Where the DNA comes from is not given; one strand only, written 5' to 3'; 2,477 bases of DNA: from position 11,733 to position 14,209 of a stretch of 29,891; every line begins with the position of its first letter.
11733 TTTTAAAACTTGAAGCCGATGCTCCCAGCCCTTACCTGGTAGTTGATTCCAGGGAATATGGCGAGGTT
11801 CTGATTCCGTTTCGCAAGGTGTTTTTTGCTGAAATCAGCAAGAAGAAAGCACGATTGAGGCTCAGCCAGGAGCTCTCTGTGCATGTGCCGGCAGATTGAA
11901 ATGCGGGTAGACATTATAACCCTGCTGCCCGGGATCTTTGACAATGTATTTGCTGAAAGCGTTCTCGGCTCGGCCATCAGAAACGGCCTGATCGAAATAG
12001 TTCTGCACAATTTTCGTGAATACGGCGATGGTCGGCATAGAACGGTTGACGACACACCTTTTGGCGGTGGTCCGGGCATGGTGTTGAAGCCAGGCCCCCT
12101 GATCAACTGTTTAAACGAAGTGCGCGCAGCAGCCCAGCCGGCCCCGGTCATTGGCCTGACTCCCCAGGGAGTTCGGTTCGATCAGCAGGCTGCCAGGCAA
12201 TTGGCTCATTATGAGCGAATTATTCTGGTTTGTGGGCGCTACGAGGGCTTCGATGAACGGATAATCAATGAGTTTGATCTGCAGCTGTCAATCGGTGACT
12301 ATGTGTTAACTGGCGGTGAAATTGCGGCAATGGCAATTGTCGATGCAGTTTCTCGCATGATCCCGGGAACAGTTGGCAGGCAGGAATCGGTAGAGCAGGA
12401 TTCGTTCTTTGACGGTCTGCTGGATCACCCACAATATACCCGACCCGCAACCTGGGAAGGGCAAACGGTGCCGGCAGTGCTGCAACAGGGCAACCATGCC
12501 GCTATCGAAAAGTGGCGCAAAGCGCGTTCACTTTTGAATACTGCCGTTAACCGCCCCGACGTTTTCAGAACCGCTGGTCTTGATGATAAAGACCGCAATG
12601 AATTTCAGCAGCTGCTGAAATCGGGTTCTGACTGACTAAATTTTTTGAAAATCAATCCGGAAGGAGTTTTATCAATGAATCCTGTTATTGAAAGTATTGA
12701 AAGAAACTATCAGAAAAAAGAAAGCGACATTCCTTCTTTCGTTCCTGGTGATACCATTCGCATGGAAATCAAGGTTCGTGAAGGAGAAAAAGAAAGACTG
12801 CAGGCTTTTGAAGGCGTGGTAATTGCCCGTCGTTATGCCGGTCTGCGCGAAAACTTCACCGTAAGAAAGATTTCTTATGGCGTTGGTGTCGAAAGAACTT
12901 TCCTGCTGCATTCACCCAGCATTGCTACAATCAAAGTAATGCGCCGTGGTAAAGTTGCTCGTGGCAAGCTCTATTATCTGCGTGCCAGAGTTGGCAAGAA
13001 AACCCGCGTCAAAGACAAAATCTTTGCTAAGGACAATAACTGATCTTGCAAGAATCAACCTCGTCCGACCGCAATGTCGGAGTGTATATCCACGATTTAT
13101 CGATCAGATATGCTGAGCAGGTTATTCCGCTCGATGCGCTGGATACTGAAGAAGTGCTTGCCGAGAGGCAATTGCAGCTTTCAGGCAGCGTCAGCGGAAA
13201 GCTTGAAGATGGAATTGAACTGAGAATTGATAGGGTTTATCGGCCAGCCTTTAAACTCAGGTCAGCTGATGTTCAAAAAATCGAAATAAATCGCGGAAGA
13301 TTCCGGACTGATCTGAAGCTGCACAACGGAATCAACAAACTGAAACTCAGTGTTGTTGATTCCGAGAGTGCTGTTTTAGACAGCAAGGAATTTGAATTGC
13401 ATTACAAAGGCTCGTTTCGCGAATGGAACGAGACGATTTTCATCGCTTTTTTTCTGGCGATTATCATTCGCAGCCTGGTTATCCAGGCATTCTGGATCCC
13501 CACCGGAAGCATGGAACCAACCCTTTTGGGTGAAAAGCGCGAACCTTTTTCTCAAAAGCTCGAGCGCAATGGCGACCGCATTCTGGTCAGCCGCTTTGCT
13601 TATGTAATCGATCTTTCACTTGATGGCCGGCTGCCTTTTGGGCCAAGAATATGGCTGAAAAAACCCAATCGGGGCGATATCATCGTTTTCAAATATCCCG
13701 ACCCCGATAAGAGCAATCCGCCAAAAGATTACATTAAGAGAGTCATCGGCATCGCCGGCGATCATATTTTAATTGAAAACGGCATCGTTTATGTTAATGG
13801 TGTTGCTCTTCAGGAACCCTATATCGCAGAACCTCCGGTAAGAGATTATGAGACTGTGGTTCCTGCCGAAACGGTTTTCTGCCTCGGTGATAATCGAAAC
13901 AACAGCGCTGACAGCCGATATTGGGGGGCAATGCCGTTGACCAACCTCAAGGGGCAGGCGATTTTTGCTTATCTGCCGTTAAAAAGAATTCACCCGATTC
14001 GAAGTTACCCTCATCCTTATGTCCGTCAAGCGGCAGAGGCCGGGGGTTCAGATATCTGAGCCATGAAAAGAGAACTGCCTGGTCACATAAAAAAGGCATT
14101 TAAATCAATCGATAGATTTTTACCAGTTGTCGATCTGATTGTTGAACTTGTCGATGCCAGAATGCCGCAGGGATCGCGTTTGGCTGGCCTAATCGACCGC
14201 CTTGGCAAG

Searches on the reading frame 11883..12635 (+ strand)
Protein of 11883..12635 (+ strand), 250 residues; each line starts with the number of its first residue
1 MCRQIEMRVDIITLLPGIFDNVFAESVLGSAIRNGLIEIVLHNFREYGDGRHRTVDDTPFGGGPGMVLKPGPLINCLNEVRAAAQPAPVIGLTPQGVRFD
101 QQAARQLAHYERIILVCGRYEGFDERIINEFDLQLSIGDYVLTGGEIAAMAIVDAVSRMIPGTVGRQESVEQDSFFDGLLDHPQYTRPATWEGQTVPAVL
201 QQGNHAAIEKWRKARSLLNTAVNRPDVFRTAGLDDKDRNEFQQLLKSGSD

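Call 36: search_protein_families(library=pfam, proteins=[window:11883-12635:+], max_evalue=0.00001)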
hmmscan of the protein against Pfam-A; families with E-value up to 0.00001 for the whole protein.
window:11883-12635:+ (250 aa): 1 family
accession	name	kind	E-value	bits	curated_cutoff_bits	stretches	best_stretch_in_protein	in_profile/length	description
PF01746.26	tRNA_m1G_MT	-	5.6e-57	193.1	27.3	1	30-225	3-195/195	tRNA (Guanine-1)-methyltransferase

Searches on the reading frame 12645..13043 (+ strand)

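Call 37: search_protein_families(library=pfam, proteins=[window:12645-13043:+], max_evalue=0.00001)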
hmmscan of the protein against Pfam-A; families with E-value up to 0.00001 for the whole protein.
window:12645-13043:+ (132 aa): 1 family
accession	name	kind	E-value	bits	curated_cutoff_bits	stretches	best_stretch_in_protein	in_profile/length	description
PF01245.26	Ribosomal_L19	-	6.9e-44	148.8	22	1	14-125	2-111/111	Ribosomal protein L19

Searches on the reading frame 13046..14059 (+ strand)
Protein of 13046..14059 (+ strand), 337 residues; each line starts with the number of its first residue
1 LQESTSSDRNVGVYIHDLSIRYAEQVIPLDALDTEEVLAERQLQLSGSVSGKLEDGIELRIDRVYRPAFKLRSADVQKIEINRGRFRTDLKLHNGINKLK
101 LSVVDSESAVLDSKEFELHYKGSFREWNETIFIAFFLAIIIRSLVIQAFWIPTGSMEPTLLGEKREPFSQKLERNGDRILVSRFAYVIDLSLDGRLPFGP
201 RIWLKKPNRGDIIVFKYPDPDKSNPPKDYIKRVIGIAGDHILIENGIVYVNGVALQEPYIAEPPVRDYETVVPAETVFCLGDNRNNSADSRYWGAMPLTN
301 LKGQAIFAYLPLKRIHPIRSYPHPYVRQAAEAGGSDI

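Call 37: search_protein_families(library=pfam, proteins=[window:13046-14059:+], max_evalue=0.00001)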
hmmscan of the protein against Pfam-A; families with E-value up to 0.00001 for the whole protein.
window:13046-14059:+ (337 aa): 1 family
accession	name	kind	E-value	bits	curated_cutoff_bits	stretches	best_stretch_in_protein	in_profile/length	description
PF10502.14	Peptidase_S26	-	8.5e-43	146.6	22.9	1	125-309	2-167/168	Signal peptidase, peptidase S26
